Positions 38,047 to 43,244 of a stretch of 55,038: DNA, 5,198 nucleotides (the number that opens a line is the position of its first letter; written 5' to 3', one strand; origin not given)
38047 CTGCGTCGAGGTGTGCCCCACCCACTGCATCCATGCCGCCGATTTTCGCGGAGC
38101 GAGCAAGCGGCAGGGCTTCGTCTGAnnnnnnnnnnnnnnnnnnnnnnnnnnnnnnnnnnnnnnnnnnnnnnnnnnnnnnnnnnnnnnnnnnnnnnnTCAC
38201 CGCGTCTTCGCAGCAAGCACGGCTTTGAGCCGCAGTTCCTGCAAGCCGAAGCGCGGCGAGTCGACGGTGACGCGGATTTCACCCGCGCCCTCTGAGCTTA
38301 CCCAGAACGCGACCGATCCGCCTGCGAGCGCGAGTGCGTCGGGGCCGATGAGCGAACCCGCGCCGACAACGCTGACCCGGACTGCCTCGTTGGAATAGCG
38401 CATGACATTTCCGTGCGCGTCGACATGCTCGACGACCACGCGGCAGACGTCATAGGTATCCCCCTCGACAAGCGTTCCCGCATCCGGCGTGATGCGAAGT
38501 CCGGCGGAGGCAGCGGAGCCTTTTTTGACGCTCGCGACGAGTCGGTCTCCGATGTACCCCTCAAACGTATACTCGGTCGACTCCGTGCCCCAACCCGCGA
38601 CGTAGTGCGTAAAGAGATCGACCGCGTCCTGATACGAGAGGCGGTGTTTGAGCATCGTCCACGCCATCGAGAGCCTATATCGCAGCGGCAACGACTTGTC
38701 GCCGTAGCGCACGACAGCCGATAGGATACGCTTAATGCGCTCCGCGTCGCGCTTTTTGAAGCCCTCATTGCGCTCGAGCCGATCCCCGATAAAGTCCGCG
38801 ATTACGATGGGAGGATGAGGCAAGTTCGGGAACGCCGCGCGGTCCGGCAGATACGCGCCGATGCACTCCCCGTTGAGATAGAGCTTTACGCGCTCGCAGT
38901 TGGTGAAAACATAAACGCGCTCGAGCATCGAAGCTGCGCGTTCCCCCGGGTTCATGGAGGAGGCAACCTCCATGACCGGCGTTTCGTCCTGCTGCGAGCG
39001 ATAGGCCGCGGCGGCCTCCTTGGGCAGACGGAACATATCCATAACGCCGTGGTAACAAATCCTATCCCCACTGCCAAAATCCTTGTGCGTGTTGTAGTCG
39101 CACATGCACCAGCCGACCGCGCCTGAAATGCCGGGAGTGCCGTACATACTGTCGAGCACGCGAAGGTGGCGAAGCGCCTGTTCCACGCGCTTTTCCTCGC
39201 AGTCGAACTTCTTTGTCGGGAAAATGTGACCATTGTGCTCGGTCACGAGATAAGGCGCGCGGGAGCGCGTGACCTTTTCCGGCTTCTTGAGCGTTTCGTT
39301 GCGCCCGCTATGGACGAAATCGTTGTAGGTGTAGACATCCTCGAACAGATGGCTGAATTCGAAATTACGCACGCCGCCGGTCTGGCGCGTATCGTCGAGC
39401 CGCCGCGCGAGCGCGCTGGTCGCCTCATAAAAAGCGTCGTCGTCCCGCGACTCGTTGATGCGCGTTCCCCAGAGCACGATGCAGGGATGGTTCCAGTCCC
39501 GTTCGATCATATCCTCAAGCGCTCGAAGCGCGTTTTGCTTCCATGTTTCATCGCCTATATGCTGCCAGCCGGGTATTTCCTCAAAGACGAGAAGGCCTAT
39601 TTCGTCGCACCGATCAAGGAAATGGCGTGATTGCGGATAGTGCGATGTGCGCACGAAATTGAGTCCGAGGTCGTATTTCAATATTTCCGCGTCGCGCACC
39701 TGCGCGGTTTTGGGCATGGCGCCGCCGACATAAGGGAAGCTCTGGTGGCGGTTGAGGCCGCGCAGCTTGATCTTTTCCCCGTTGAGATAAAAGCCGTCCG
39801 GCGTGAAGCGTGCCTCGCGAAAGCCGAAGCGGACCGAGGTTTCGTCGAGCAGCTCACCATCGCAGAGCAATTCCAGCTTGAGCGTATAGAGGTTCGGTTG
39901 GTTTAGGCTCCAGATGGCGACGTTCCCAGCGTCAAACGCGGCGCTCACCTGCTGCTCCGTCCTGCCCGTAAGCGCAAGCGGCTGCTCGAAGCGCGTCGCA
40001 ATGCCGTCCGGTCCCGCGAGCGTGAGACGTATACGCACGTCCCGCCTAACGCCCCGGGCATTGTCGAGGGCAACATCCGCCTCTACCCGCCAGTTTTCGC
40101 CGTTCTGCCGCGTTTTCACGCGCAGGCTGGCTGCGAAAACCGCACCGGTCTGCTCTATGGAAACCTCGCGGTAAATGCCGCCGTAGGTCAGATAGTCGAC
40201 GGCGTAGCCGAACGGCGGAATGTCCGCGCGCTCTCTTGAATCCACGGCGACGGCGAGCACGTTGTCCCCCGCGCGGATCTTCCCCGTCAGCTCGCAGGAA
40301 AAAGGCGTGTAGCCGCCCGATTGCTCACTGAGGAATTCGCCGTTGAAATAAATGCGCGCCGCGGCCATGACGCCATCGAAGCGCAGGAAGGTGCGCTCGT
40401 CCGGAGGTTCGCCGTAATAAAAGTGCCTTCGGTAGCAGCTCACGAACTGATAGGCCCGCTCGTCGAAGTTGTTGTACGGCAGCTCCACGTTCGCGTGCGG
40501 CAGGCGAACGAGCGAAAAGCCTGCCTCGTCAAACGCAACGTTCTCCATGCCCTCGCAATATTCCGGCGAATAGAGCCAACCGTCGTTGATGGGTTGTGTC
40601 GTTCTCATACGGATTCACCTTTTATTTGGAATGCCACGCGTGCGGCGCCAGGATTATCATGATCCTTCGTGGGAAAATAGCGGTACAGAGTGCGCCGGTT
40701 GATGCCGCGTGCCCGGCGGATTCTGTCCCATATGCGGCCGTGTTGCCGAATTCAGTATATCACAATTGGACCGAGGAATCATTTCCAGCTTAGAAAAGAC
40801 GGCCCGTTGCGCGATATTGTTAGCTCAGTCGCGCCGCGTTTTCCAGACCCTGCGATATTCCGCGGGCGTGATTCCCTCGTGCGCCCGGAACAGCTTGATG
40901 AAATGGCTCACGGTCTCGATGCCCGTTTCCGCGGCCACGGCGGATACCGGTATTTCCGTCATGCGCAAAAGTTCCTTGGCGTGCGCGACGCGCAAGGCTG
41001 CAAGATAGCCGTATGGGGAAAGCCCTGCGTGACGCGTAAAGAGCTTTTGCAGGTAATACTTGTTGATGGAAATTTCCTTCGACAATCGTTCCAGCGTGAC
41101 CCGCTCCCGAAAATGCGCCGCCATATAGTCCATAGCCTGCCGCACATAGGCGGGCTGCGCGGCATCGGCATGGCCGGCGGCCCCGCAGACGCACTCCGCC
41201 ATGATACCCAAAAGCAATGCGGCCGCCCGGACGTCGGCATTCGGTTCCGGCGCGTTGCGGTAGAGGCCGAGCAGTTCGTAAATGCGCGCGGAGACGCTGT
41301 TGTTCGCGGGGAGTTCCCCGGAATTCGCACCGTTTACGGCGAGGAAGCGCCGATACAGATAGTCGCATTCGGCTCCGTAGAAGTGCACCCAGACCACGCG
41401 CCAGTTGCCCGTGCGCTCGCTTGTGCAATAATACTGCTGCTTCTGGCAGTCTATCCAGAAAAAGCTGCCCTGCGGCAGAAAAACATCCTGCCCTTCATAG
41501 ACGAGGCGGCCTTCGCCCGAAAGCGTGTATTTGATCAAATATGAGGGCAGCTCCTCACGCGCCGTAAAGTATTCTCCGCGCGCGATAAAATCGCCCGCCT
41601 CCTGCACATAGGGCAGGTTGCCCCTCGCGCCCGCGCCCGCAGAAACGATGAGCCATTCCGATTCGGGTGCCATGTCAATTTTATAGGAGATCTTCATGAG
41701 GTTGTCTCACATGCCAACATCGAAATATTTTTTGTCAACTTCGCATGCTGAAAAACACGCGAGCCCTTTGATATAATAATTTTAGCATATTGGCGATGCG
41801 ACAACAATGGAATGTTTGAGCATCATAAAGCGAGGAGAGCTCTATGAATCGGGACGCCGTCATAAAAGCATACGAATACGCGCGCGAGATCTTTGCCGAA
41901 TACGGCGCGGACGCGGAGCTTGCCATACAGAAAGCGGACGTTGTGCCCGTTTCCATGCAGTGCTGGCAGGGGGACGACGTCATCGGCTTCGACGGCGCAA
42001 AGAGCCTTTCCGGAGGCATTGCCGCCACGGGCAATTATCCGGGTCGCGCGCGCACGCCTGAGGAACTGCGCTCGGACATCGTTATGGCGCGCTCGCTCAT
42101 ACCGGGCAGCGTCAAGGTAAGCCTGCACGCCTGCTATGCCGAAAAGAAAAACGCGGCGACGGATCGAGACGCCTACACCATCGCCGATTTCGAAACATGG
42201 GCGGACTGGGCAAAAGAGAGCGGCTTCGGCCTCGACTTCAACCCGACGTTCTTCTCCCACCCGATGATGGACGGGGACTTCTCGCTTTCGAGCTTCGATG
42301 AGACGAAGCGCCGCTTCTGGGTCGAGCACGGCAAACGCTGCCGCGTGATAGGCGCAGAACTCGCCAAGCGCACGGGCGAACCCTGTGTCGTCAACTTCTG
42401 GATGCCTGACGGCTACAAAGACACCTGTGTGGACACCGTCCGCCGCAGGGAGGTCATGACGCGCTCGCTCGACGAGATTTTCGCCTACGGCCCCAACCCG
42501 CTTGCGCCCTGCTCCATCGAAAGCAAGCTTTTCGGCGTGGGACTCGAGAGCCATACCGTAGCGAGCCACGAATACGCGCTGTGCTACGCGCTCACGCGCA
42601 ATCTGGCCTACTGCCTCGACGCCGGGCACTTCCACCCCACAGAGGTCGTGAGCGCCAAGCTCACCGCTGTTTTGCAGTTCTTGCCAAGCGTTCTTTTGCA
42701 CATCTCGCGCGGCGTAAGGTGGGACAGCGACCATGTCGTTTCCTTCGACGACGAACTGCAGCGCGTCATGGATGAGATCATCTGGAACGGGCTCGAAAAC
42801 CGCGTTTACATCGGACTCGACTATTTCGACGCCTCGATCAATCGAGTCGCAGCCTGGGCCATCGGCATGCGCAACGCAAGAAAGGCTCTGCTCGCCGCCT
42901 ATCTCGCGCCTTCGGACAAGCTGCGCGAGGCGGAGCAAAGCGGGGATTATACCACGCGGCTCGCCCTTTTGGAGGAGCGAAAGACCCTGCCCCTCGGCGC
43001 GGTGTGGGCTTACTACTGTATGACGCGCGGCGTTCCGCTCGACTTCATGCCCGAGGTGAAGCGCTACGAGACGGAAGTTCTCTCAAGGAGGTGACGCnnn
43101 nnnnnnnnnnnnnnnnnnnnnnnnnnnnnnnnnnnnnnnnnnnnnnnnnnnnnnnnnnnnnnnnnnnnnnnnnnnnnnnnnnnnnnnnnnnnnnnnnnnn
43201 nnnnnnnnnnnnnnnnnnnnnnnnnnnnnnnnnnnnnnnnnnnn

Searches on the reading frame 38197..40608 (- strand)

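Call 7: search_protein_families(library=pfam, proteins=[window:38197-40608:-])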
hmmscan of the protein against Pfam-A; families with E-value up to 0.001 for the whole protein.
window:38197-40608:- (803 aa): 6 families
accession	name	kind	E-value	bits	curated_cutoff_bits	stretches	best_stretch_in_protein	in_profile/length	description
PF02836.23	Glyco_hydro_2_C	-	8.9e-26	91.2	21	1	272-462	7-214/302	Glycosyl hydrolases family 2, TIM barrel domain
PF02837.24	Glyco_hydro_2_N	-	2.7e-13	50.6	28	1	44-151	54-165/169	Glycosyl hydrolases family 2, sugar binding domain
PF00703.27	Glyco_hydro_2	-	3.4e-13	50.8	23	1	161-264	5-109/109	Glycosyl hydrolases family 2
PF18565.7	Glyco_hydro2_C5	-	8.3e-10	38.9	32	1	704-788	1-98/103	Glycoside hydrolase family 2 C-terminal domain 5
PF22666.2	Glyco_hydro_2_N2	-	3.9e-07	30.7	27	1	58-125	51-120/167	Glycosyl hydrolase 2 galactose-binding domain-like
PF16355.11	DUF4982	-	7.5e-05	23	23.9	1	564-586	5-27/61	Domain of unknown function (DUF4982)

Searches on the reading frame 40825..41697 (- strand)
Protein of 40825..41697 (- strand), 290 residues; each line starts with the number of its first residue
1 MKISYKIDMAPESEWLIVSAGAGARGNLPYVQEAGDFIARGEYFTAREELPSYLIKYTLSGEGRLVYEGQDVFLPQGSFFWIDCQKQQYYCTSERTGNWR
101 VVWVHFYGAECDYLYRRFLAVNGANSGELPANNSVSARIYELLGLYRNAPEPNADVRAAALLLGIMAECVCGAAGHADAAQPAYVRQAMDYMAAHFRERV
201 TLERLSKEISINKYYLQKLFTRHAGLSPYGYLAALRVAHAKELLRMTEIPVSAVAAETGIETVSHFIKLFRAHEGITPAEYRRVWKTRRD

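Call 7: search_protein_families(library=pfam, proteins=[window:40825-41697:-])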
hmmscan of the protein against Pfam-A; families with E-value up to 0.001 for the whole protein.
window:40825-41697:- (290 aa): 3 families
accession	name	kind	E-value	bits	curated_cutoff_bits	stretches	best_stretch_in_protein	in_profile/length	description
PF12833.13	HTH_18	-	1e-21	77.5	33.6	1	205-283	1-79/80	Helix-turn-helix domain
PF00165.29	HTH_AraC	-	4.9e-10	39.7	26.6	1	244-283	1-42/42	Bacterial regulatory helix-turn-helix proteins, AraC family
PF02311.25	AraC_binding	-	7e-09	36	21.1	1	41-155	13-124/135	AraC-like ligand binding domain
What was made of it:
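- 40825..41697 (-): AraC-family regulator, divergent from the operon. Pfam AraC_binding plus HTH_18 (call 7).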

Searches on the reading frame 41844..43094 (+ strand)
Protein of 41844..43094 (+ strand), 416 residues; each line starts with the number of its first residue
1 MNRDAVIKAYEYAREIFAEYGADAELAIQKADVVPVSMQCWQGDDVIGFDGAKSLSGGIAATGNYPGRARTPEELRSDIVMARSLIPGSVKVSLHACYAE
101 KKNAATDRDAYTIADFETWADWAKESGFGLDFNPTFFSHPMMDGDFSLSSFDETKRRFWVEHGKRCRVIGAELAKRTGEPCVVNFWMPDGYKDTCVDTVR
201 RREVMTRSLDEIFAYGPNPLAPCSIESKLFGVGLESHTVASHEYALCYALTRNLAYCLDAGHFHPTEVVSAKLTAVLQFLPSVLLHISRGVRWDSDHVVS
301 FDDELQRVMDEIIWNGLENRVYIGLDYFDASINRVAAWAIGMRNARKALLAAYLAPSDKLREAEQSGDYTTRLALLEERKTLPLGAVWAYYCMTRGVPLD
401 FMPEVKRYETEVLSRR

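Call 3: search_protein_families(library=pfam, proteins=[window:41844-43094:+])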
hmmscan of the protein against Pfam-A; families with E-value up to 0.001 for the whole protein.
window:41844-43094:+ (416 aa): 1 family
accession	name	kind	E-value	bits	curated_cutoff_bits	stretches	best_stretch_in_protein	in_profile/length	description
PF06134.17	RhaA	-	4.5e-157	524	22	1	7-416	4-417/417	L-rhamnose isomerase (RhaA)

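Call 4: search_protein_families(library=ncbifam, proteins=[window:41844-43094:+])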
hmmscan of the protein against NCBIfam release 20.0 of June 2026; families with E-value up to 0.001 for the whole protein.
window:41844-43094:+ (416 aa): 2 families
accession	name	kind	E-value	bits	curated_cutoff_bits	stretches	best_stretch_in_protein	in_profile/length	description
NF002203.0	PRK01076.1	equivalog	1.7e-170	567.7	572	1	5-416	4-418/419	L-rhamnose isomerase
TIGR01748.1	rhaA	equivalog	4.6e-155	516.8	584.95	1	8-416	3-414/414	L-rhamnose isomerase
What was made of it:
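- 41844..43094 (+): L-rhamnose isomerase RhaA. NCBIfam NF002203 567.7 bits, against a cut-off of 572 (calls 3, 4).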
